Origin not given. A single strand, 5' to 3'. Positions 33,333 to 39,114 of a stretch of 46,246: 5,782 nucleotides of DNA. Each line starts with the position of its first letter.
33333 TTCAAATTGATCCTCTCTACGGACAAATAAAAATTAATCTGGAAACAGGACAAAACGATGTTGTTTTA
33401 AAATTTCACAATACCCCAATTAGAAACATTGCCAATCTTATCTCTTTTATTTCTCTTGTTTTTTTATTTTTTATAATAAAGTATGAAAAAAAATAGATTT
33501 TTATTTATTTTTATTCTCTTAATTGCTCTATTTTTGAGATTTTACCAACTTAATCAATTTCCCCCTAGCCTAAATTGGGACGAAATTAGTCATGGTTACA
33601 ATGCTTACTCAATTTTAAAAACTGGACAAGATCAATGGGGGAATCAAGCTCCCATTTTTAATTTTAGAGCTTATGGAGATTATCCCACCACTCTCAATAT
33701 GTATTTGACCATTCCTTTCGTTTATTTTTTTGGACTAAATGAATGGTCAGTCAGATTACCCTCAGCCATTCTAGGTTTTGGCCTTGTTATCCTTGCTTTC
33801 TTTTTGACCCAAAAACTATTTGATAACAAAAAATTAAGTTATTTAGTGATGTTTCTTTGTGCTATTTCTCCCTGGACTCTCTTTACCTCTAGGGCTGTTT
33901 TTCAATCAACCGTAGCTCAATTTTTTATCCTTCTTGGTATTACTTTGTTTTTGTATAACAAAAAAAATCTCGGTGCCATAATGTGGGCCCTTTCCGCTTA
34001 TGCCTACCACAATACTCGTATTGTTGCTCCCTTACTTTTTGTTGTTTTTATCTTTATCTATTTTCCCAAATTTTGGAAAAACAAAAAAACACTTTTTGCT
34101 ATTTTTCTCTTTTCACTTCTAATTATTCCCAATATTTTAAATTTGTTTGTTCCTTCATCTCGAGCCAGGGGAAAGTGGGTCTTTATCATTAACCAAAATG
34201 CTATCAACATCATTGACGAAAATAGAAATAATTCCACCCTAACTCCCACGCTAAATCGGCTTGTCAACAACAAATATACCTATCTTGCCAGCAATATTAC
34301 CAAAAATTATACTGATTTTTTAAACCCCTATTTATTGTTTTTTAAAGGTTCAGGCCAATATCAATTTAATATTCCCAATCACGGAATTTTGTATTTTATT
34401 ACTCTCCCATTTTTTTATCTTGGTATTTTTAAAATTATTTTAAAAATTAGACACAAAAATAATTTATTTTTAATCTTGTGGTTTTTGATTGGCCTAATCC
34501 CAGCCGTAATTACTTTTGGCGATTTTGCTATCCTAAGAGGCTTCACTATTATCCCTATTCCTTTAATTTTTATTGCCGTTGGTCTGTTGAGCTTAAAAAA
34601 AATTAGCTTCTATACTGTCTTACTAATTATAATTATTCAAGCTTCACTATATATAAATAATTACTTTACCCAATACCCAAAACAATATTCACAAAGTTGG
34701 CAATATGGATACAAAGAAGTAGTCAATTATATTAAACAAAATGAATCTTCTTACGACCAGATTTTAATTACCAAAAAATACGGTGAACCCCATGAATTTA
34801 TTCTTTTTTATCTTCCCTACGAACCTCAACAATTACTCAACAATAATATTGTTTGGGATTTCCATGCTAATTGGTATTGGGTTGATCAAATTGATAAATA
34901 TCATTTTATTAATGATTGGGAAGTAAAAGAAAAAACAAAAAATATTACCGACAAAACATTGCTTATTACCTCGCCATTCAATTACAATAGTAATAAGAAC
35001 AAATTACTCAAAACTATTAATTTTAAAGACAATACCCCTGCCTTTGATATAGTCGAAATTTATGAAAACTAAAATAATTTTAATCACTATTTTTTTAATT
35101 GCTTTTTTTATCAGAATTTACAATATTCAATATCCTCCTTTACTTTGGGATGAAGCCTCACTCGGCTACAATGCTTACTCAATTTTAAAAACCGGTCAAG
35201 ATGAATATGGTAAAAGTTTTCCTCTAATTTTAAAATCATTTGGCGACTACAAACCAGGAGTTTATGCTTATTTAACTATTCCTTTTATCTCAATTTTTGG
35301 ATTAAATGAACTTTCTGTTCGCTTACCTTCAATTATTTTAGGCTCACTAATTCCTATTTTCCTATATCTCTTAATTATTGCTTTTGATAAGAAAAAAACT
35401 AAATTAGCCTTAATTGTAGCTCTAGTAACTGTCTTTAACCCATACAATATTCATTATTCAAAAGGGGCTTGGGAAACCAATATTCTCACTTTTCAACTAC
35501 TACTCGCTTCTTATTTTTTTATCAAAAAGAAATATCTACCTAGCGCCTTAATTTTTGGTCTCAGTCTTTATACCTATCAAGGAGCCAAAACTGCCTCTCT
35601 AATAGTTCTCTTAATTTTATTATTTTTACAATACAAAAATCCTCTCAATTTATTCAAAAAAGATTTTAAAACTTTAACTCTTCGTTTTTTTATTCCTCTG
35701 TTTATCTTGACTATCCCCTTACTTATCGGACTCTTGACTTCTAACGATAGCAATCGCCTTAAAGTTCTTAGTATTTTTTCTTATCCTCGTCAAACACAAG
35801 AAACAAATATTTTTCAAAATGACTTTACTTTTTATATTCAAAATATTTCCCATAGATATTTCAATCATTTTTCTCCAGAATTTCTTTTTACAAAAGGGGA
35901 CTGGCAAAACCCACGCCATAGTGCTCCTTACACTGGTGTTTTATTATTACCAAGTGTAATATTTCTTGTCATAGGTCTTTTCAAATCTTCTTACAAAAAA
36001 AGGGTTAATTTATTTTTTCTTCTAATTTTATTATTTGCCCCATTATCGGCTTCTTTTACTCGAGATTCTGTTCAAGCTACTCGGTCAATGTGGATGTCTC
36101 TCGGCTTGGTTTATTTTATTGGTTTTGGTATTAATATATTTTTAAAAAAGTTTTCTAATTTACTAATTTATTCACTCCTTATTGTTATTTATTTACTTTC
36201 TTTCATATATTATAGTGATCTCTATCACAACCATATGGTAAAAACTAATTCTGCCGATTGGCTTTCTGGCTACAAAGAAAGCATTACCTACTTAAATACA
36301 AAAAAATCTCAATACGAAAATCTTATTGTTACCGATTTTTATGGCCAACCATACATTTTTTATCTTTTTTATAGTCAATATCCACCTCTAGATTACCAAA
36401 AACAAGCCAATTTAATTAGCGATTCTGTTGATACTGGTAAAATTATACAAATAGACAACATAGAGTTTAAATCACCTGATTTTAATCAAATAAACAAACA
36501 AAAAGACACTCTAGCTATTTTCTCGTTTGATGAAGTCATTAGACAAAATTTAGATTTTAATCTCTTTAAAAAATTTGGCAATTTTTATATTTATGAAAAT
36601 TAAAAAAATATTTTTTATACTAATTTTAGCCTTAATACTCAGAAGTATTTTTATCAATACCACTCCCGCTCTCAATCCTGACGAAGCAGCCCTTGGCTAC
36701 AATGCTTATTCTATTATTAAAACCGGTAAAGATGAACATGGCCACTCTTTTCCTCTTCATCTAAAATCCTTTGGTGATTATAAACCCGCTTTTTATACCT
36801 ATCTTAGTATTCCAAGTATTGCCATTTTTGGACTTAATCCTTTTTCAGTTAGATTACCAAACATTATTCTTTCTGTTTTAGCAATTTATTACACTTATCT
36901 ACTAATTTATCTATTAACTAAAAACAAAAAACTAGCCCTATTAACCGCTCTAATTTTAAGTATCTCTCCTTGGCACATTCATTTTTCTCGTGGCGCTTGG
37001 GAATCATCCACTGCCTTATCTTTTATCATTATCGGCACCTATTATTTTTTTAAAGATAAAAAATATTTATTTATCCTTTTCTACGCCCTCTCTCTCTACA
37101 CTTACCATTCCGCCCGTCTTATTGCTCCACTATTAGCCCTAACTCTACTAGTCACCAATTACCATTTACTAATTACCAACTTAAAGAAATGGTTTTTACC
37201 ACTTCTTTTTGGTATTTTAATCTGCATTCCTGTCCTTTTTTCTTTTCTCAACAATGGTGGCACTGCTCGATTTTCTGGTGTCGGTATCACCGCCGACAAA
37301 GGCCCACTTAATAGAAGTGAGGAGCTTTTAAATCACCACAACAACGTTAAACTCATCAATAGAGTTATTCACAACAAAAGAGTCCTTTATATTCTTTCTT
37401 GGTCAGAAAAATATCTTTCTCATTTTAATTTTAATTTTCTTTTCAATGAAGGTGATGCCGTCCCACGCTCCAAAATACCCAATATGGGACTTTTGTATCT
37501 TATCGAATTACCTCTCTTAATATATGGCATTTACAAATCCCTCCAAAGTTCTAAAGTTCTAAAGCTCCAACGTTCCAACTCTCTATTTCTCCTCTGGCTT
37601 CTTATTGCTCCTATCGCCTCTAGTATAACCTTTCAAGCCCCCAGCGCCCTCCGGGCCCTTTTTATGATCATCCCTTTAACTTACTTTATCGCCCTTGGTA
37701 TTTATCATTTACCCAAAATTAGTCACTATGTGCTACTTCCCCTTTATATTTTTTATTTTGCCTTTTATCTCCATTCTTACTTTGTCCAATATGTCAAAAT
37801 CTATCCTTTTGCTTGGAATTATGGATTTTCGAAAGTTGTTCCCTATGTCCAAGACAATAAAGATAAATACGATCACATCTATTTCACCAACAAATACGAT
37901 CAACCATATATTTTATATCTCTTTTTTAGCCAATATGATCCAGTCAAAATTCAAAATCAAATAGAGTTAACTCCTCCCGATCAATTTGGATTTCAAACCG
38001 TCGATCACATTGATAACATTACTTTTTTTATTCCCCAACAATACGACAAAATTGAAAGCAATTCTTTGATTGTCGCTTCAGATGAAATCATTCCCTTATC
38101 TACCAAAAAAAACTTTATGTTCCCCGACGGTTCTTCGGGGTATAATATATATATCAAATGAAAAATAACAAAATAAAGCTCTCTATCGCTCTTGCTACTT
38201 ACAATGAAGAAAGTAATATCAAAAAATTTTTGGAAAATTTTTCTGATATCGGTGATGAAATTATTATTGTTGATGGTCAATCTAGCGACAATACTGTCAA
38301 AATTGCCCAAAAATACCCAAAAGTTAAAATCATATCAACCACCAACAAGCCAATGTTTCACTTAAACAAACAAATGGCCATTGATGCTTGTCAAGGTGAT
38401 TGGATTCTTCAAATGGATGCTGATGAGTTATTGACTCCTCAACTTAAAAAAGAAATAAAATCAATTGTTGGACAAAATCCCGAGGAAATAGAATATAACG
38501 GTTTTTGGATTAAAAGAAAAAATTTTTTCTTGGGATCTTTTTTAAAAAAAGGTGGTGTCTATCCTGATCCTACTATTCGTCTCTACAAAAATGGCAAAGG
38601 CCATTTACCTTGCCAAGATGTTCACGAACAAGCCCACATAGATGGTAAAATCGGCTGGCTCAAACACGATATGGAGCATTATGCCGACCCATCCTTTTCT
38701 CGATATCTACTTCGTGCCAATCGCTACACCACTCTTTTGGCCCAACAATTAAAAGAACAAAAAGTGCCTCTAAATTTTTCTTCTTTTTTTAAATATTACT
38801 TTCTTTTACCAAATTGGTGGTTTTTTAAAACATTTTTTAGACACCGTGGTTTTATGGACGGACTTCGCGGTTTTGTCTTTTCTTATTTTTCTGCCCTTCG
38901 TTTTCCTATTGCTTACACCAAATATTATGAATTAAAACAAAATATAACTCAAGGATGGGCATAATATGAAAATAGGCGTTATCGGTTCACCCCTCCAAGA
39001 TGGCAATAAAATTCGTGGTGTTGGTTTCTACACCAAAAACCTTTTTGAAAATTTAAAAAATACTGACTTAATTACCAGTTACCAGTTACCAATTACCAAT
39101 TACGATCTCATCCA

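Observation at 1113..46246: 45-kb glycosylation super-locus dominated by 16-18 GT-C membrane glycosyltransferases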

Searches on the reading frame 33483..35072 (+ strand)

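Call 7: search_protein_families(library=pfam, max_evalue=0.01, proteins=[window:33483-35072:+])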
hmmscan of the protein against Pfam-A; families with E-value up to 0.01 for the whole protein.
window:33483-35072:+ (529 aa): 1 family
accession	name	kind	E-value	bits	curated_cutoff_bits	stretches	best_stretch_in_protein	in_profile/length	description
PF02366.24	PMT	-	9.1e-07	29.1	22.7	1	10-171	2-170/245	Dolichyl-phosphate-mannose-protein mannosyltransferase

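Call 20: search_protein_families(library=ncbifam, max_evalue=0.01, proteins=[window:33483-35072:+])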
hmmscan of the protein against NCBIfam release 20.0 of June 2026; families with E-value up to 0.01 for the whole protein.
window:33483-35072:+ (529 aa): 0 families

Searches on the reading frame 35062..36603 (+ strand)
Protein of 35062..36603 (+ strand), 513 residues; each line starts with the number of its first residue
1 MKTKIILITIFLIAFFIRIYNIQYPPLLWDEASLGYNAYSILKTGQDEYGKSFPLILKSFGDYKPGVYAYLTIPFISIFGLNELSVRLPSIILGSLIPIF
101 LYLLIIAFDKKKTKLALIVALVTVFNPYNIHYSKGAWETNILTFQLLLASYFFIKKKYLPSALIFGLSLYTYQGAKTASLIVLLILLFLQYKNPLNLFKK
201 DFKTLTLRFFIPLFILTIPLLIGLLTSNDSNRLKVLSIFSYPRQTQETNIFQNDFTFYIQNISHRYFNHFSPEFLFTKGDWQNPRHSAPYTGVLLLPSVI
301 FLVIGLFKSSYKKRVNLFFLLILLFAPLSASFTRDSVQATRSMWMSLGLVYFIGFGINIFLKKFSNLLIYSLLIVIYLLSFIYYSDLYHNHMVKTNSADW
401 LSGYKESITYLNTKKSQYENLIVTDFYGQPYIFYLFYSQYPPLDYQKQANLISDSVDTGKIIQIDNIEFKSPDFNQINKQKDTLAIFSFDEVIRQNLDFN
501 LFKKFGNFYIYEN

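Call 7: search_protein_families(library=pfam, max_evalue=0.01, proteins=[window:35062-36603:+])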
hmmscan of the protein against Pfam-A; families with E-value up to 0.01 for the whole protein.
window:35062-36603:+ (513 aa): 3 families
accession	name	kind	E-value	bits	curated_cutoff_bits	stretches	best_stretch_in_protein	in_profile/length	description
PF02366.24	PMT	-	5.5e-08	33.1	22.7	1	9-189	2-195/245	Dolichyl-phosphate-mannose-protein mannosyltransferase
PF13231.12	PMT_2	-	2.3e-05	25.1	26.1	1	64-214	2-154/160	Dolichyl-phosphate-mannose-protein mannosyltransferase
PF14264.12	Glucos_trans_II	-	0.00026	20.7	30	1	79-331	39-288/317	Glucosyl transferase GtrII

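Call 20: search_protein_families(library=ncbifam, max_evalue=0.01, proteins=[window:35062-36603:+])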
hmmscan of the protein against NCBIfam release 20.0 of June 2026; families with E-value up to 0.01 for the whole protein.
window:35062-36603:+ (513 aa): 1 family
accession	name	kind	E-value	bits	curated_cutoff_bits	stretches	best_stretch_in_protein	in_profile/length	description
TIGR03663.1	TIGR03663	subfamily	3.2e-08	33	126.25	1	5-154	2-138/435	flippase activity-associated protein Agl23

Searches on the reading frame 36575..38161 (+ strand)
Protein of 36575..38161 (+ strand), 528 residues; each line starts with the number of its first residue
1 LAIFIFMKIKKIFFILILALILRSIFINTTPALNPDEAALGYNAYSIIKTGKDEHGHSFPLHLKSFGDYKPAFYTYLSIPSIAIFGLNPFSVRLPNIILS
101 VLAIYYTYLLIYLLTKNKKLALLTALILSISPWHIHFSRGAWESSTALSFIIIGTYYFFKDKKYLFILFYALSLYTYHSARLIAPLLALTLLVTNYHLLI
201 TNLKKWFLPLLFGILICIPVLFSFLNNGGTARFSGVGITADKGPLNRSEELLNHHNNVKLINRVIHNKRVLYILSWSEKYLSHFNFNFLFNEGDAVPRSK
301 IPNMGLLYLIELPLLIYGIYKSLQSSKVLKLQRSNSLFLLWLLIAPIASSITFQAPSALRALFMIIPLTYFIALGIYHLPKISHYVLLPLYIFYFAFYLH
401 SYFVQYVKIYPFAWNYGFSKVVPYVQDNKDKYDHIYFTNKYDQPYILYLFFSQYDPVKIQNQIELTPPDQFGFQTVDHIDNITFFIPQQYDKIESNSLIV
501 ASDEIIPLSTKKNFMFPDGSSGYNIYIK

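Call 8: search_protein_families(library=pfam, max_evalue=0.01, proteins=[window:36575-38161:+])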
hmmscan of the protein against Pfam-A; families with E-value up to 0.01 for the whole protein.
window:36575-38161:+ (528 aa): 2 families
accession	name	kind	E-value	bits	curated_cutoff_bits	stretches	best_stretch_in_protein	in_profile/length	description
PF02366.24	PMT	-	5e-07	30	22.7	1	16-162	4-155/245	Dolichyl-phosphate-mannose-protein mannosyltransferase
PF13231.12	PMT_2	-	2.8e-05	24.8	26.1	1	70-221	2-158/160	Dolichyl-phosphate-mannose-protein mannosyltransferase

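Call 20: search_protein_families(library=ncbifam, max_evalue=0.01, proteins=[window:36575-38161:+])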
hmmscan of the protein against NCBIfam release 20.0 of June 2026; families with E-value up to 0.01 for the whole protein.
window:36575-38161:+ (528 aa): 0 families

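Call 57: search_solved_structures(query=A3, max_evalue=1, show_alignments=1)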
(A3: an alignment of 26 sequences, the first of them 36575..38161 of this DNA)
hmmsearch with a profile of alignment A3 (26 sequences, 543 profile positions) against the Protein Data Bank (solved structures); distinct sequences matched with E-value up to 1: 3.
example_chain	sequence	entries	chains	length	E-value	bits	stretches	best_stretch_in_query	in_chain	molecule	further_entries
9e61_A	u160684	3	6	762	0.11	14.5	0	90-177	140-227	Dolichyl-phosphate-mannose--protein mannosyltransferase 4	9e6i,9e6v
5ezm_A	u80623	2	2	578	0.61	12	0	69-134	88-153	4-amino-4-deoxy-L-arabinose transferase or related glycosyltransferases of PMT family | 4-amino-4-deoxy-L-arabinose (L-Ara4N) transferase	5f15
8i9p_Lh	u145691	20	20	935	0.61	12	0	99-199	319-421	dolichyl-diphosphooligosaccharide--protein glycotransferase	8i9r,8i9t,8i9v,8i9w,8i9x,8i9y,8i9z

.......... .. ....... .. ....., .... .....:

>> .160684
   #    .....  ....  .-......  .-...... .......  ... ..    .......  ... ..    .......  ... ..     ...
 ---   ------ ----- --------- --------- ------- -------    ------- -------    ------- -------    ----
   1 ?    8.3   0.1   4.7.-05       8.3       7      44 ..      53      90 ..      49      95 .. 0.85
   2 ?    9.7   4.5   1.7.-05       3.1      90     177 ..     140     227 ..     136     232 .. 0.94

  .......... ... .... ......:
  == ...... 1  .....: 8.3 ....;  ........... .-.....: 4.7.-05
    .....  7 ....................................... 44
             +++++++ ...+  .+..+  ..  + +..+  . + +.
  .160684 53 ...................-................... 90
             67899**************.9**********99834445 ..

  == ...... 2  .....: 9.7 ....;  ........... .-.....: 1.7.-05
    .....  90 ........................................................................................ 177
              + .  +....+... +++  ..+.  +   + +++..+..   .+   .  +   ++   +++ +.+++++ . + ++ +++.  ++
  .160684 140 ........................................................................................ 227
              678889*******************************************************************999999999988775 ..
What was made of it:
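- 27126..38161 (+): Seven tandem GT-C genes: g25 (group B), g26, g27 (group C), g28 (group D, YfhO C-terminal match), g29, g30, g31 (group C, PMT-like with a W/P-D-E loop-1 motif). The D-E motif aligns with the Pmt4 D-E (call 57).
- On Protein O-mannosyltransferases, GT39 / Pfam PMT (applied to group C: g22, g26, g27, g29-g31): The group profile matches Pmt4 only at E 0.11 (call 57).
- Tried and rejected: The profile of GT-C group C gave only marginal hits against PDB sequences (Pmt4 E 0.11, ArnT and STT3 E 0.6; call 57).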

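Call 64: find_homologous_proteins(query=window:36575-38161:+, max_evalue=0.00001)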
Query window:36575-38161:+ (528 aa): 4383 proteins with E <= 0.00001 among 8000 candidates; the best 120 are listed.
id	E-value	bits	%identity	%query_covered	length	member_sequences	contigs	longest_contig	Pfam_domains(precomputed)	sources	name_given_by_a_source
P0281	0.0e+0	1152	100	99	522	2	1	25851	PF02366.25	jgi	-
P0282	1.1e-291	986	84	99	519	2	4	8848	-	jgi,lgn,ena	-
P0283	1.4e-264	897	77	99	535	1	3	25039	PF02366.25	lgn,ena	-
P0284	8.8e-234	795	70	95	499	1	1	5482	PF02366.25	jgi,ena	-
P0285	9.9e-230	782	72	91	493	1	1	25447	-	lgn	-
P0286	9.9e-227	772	70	95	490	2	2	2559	-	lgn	-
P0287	4.0e-218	744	68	95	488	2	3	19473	-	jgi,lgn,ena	-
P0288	2.4e-217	741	69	92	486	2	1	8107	PF02366.25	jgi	-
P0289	1.5e-213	729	64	95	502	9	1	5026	-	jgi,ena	-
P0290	1.6e-211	722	66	95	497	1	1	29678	PF02366.25,PF13231.13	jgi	-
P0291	1.0e-192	660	59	95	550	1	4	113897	-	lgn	-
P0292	3.3e-192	658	59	99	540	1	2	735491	PF02366.25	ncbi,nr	ncbi:MAG: phospholipid carrier-dependent glycosyltransferase [Candidatus Shapirobacteria bacterium]|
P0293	1.7e-191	656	58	99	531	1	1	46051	PF02366.25,PF13231.13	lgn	-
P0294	2.4e-191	655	58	96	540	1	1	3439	PF02366.25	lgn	-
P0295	3.5e-191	655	59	99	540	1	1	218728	-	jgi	jgi:4-amino-4-deoxy-L-arabinose transferase-like glycosyltransferase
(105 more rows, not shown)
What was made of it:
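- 27126..38161 (+): NCBI names for g31 relatives are 'GT family 39' and 'phospholipid carrier-dependent glycosyltransferase' (call 64).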

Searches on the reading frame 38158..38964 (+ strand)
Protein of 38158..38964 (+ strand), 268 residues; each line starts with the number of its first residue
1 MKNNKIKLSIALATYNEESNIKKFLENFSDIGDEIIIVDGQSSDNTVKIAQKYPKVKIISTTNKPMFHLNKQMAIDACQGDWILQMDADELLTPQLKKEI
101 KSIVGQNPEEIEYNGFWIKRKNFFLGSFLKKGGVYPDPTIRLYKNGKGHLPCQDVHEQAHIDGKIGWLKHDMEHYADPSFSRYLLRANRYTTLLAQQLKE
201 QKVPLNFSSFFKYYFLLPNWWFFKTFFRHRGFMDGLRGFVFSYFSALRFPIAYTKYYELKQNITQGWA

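Call 8: search_protein_families(library=pfam, max_evalue=0.01, proteins=[window:38158-38964:+])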
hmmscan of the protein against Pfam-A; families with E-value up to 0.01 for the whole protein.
window:38158-38964:+ (268 aa): 3 families
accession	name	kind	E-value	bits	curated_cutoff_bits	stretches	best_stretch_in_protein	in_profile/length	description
PF00535.33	Glycos_transf_2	-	1.2e-19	71.3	23.3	1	9-101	1-100/168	Glycosyl transferase family 2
PF13704.12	Glyco_tranf_2_4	-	6e-10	39.9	27.5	1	16-93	2-85/98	Glycosyl transferase family 2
PF13641.12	Glyco_tranf_2_3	-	0.00097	19.7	27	1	8-97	3-104/230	Glycosyltransferase like family 2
